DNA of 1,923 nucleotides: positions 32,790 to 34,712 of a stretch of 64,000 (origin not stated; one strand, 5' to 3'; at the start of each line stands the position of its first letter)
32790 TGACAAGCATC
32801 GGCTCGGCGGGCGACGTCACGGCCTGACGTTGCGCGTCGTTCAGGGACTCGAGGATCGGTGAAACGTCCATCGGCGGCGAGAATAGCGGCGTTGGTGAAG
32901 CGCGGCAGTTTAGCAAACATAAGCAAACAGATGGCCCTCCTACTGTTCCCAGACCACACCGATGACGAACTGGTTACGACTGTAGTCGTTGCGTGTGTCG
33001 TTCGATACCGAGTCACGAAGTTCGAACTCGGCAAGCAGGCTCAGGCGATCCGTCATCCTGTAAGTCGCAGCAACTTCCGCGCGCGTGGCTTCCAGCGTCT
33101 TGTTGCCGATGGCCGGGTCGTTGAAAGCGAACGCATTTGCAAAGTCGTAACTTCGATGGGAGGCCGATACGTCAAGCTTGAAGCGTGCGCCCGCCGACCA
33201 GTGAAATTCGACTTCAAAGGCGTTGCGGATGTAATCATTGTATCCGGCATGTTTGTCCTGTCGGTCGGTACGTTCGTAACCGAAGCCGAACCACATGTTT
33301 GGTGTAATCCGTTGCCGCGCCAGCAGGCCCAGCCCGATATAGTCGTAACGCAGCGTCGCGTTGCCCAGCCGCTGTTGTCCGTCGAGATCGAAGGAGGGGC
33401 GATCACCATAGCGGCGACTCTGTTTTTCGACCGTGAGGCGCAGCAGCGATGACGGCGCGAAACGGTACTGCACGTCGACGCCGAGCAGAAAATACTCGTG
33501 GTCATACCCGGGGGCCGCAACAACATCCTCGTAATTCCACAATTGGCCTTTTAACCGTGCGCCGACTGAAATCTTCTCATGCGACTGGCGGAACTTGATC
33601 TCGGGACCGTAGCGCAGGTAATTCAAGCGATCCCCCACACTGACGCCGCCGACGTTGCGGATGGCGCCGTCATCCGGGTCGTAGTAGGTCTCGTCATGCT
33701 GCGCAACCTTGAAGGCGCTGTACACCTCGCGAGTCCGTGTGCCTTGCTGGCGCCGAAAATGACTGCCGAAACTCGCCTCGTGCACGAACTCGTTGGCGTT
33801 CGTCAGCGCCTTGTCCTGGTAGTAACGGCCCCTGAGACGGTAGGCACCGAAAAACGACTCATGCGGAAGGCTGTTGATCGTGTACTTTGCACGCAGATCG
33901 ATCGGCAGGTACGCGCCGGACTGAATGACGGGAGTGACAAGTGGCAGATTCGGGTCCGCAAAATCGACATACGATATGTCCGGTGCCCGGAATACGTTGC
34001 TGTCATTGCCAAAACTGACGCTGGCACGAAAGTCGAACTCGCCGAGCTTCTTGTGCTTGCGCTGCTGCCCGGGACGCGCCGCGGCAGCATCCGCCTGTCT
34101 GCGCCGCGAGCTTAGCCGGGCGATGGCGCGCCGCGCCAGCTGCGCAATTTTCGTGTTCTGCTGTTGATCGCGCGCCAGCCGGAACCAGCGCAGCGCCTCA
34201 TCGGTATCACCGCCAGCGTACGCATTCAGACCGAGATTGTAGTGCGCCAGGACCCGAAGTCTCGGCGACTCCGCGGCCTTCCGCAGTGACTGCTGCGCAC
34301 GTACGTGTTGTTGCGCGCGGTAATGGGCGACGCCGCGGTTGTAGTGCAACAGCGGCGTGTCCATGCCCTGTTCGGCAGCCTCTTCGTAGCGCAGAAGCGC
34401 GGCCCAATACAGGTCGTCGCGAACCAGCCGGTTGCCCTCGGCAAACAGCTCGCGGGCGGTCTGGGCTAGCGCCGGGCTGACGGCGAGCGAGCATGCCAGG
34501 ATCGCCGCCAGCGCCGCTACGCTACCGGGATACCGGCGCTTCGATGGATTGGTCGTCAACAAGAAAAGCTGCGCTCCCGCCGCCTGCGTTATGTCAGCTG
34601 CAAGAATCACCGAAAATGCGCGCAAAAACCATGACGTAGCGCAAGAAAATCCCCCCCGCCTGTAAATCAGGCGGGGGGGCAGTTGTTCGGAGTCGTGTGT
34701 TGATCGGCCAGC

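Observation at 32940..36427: ECF sigma / anti-sigma + hyper-acidic secreted protein + TPR-beta-barrel outer-membrane protein: candidate undescribed envelope export module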

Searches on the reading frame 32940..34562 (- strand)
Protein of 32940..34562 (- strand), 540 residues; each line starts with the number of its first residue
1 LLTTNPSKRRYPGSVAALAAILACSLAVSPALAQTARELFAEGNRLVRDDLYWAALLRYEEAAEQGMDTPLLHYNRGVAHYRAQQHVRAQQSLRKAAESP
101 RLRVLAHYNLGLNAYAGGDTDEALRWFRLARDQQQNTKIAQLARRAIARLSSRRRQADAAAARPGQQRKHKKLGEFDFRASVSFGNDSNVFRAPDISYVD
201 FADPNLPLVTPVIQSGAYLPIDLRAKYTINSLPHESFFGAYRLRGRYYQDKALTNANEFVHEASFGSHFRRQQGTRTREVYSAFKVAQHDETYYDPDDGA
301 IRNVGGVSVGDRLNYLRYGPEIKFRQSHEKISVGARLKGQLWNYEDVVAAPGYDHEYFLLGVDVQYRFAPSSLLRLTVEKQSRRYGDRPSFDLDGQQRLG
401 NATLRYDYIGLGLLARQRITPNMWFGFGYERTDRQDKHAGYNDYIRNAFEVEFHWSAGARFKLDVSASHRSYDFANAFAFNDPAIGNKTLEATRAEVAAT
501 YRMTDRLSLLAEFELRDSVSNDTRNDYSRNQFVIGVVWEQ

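Call 3: search_protein_families(library=pfam, proteins=[window:32940-34562:-], max_evalue=0.1)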
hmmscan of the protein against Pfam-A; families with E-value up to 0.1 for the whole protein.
window:32940-34562:- (540 aa): 8 families
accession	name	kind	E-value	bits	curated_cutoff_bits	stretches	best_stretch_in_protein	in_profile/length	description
PF04575.19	SlipAM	-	4.9e-07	30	22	1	177-480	2-229/288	Surface lipoprotein assembly modifier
PF00515.34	TPR_1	-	1.8e-05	24.8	27.8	0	72-97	3-28/34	Tetratricopeptide repeat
PF07719.23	TPR_2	-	2.7e-05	24.4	27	2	105-131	2-28/34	Tetratricopeptide repeat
PF13432.12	TPR_16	-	0.00025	21.8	32.7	1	74-133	1-60/65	Tetratricopeptide repeat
PF13414.12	TPR_11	-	0.0018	18.4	26.8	1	54-82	12-40/42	TPR repeat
PF07721.20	TPR_4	-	0.0021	19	27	1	105-128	2-25/26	Tetratricopeptide repeat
PF10677.15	DUF2490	-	0.014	15.5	29.8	1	385-538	13-160/186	Protein of unknown function (DUF2490)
PF10082.15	BBP2_2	-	0.016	14.5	23.7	1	493-538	331-376/378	Putative beta-barrel porin 2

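Call 4: search_protein_families(library=ncbifam, proteins=[window:32940-34562:-], max_evalue=0.1)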
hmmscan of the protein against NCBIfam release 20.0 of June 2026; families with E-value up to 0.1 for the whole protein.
window:32940-34562:- (540 aa): 6 families
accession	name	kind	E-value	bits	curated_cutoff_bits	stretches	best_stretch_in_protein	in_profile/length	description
NF047507.1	TPR_BatC_Lepto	exception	4.2e-07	29.6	175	1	42-167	30-156/214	TPR repeat-containing protein BatC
NF047371.1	FlcA_CTERM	equivalog_domain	1.2e-05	24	300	1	52-136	455-539/646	periplasmic flagellar collar protein FlcA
TIGR03014.2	EpsL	equivalog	2.7e-05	23.4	275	1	441-534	288-379/385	XrtB/PEP-CTERM-associated polysaccharide biosynthesis outer membrane protein EpsL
NF040959.1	MamA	equivalog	0.0013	18.2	200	1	54-130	89-165/204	magnetosome protein MamA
TIGR02521.1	type_IV_pilW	equivalog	0.0055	16.3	154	1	55-161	84-189/234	type IV pilus biogenesis/stability protein PilW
TIGR02552.1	LcrH_SycD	equivalog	0.011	15.4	104.8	0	50-98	66-114/136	SycD/LcrH family type III secretion system chaperone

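Call 5: find_homologous_proteins(query=window:32940-34562:-, max_evalue=0.00001)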
Query window:32940-34562:- (540 aa): 1090 proteins with E <= 0.00001 among 8000 candidates; the best 120 are listed.
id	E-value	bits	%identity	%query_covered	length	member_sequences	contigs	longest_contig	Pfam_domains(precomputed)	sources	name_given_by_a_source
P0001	0.0e+0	1214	99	100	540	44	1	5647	PF04575.20,PF07719.24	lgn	-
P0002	0.0e+0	1011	82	100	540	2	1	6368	PF13432.13,PF07719.24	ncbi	-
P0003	7.3e-298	1007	82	100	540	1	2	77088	-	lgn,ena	-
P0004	2.4e-297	1005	81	100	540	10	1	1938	PF13432.13,PF07719.24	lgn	-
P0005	4.0e-294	994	83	98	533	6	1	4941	PF13432.13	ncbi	-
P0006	7.4e-287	970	80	100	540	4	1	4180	PF07719.24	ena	-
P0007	8.0e-222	756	62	99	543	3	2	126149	PF07719.24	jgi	jgi:tetratricopeptide (TPR) repeat protein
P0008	5.5e-220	750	62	98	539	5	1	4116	PF07719.24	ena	-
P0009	8.0e-220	749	62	97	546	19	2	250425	PF13432.13,PF07719.24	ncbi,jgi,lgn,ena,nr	ncbi:MAG: hypothetical protein OEM64_04275 [Gammaproteobacteria bacterium]|nr:hypothetical protein [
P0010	1.2e-219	749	61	99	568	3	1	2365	PF07719.24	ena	-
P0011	1.4e-217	742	62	96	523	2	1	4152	PF07719.24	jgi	-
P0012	1.6e-217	742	63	92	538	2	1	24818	PF07719.24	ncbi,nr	ncbi:MAG: tetratricopeptide repeat protein [Gammaproteobacteria bacterium]|nr:tetratricopeptide repe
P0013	1.6e-217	742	62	95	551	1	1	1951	PF00515.35,PF13432.13,PF07719.24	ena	-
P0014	1.1e-216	739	60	99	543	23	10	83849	PF07719.24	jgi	jgi:hypothetical protein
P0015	3.7e-216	737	60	100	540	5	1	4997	PF07719.24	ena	-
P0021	6.6e-213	726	61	96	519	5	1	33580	PF10082.16,PF07719.24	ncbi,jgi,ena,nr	ncbi:MAG TPA: hypothetical protein VLA06_03740 [Woeseiaceae bacterium]|jgi:hypothetical protein|nr:h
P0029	2.1e-210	718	60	96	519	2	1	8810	PF10082.16,PF07719.24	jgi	jgi:hypothetical protein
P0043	4.9e-208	710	59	98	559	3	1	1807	PF00515.35,PF13432.13,PF10082.16,PF07719.24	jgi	-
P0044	1.2e-207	709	59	97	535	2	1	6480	PF07721.21,PF13432.13,PF10082.16,PF07719.24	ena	-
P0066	1.5e-205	702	58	98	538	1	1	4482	PF10082.16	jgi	jgi:hypothetical protein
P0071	2.4e-205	701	57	95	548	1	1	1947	PF10082.16,PF07719.24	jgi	jgi:tetratricopeptide (TPR) repeat protein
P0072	2.4e-205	701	59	97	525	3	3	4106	PF10082.16,PF07719.24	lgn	-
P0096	3.6e-204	698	58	95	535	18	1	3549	PF13432.13,PF10082.16,PF07719.24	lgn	-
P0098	4.0e-204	697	59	96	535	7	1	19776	PF00515.35,PF10082.16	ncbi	ncbi:MAG: tetratricopeptide repeat protein [Woeseiaceae bacterium]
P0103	6.9e-204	697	58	97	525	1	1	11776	PF10082.16,PF07719.24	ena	-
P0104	7.5e-204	697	57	99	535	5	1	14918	PF00515.35,PF13432.13,PF10082.16,PF07719.24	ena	-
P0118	5.0e-203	694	58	99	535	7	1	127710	PF07721.21,PF00515.35,PF13424.13,PF13432.13,PF10082.16,PF07719.24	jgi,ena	-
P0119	8.2e-203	693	58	98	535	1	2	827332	PF07721.21,PF00515.35,PF07719.24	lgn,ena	-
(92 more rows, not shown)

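Call 7: find_encoding_contigs(protein=P0009, flank=8000, max_places=2)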
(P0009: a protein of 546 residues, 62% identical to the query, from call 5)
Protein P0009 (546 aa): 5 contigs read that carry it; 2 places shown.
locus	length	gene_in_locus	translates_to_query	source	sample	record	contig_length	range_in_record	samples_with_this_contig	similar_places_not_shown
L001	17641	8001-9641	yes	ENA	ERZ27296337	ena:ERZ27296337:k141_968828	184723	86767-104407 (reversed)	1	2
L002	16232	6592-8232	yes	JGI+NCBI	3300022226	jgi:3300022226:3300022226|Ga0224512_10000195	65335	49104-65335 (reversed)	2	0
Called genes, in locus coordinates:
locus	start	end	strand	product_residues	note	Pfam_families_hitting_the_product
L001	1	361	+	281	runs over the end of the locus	PF02790:COX2_TM, PF00116:COX2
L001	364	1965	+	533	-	PF00115:COX1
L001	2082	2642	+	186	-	PF04442:CtaG_Cox11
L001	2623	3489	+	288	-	PF00510:COX3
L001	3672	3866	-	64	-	PF11137:DUF2909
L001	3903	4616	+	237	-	PF02104:SURF1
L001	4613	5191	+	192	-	PF26978:TM-like_N (weak), PF26971:TM-like_Thioredoxin-like_C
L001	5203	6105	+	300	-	PF01040:UbiA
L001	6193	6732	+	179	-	PF04542:Sigma70_r2, PF08281:Sigma70_r4_2, PF04545:Sigma70_r4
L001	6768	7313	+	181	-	-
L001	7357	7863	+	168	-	-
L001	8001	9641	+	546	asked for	PF13432:TPR_16 (faint), PF07719:TPR_2 (faint)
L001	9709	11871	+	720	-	PF00580:UvrD-helicase, PF13245:AAA_19, PF13361:UvrD_C, PF13538:UvrD_C_2 (weak), PF21196:PcrA_UvrD_tudor (weak)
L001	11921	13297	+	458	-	PF00070:Pyr_redox (faint), PF01210:NAD_Gly3P_dh_N (faint), PF01266:DAO (weak), PF01488:Shikimate_DH (weak), PF02254:TrkA_N, PF02080:TrkA_C, PF02254:TrkA_N, PF02080:TrkA_C, +7 more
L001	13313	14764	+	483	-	PF02386:TrkH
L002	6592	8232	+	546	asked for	PF13432:TPR_16 (faint), PF07719:TPR_2 (faint)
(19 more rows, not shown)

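Call 8: find_encoding_contigs(protein=P0119, flank=8000, max_places=2)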
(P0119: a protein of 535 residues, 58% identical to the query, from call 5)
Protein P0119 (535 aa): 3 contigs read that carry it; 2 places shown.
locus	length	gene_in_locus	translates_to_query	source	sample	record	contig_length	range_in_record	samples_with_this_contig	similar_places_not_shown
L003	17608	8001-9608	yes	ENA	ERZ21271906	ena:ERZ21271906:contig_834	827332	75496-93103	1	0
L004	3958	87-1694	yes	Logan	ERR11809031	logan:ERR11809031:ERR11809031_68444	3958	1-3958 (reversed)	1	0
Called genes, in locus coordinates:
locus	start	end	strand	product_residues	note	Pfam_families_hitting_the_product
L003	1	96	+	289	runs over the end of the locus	PF00510:COX3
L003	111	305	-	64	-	PF11137:DUF2909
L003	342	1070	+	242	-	PF02104:SURF1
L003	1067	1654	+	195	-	PF26971:TM-like_Thioredoxin-like_C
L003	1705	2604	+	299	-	PF01040:UbiA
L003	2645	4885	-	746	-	PF20256:MoCoBD_2, PF01315:Ald_Xan_dh_C (weak), PF02738:MoCoBD_1, PF20256:MoCoBD_2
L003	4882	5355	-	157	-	PF00111:Fer2 (weak), PF13085:Fer2_3 (weak), PF01799:Fer2_2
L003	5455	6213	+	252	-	PF05050:Methyltransf_21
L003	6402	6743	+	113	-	PF08281:Sigma70_r4_2, PF04545:Sigma70_r4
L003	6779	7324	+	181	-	-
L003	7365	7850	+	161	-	-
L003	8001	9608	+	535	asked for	PF07719:TPR_2 (faint), PF00515:TPR_1 (faint), PF07721:TPR_4 (faint)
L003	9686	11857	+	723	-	PF00580:UvrD-helicase, PF13245:AAA_19, PF13361:UvrD_C, PF13538:UvrD_C_2 (weak), PF21196:PcrA_UvrD_tudor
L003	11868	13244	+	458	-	PF00070:Pyr_redox (faint), PF01210:NAD_Gly3P_dh_N (faint), PF01262:AlaDh_PNT_C (weak), PF01266:DAO (faint), PF02254:TrkA_N, PF02080:TrkA_C, PF02254:TrkA_N, PF02080:TrkA_C, +7 more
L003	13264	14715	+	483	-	PF02386:TrkH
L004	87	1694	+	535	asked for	PF07719:TPR_2 (faint), PF00515:TPR_1 (faint), PF07721:TPR_4 (faint)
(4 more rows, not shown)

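Call 9: find_encoding_contigs(protein=P0003, flank=8000, max_places=2)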
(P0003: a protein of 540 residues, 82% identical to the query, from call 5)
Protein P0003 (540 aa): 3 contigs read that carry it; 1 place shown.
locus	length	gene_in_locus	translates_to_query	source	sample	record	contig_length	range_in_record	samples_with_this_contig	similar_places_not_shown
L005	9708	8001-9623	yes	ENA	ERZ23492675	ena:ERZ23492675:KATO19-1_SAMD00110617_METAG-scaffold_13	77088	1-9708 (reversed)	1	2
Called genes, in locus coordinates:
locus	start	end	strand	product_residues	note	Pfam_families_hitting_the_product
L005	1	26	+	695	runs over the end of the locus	PF17191:RecG_wedge, PF01336:tRNA_anti-codon (weak), PF00270:DEAD, PF04851:ResIII, PF00271:Helicase_C, PF19833:RecG_dom3_C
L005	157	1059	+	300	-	PF01040:UbiA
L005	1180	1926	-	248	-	PF18912:DZR_2 (weak), PF00156:Pribosyltran (weak)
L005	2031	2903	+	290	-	PF01209:Ubie_methyltran, PF13489:Methyltransf_23, PF01728:FtsJ (weak), PF08241:Methyltransf_11, PF08242:Methyltransf_12, PF13649:Methyltransf_25, PF13847:Methyltransf_31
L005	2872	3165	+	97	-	PF26971:TM-like_Thioredoxin-like_C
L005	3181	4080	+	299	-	PF01040:UbiA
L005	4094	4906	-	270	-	PF00892:EamA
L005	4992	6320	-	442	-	PF13489:Methyltransf_23, PF08241:Methyltransf_11, PF08242:Methyltransf_12, PF13649:Methyltransf_25 (weak), PF13847:Methyltransf_31 (weak)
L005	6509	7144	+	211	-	PF13490:zf-HC2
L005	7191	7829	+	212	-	-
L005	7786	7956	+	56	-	-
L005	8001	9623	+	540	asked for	-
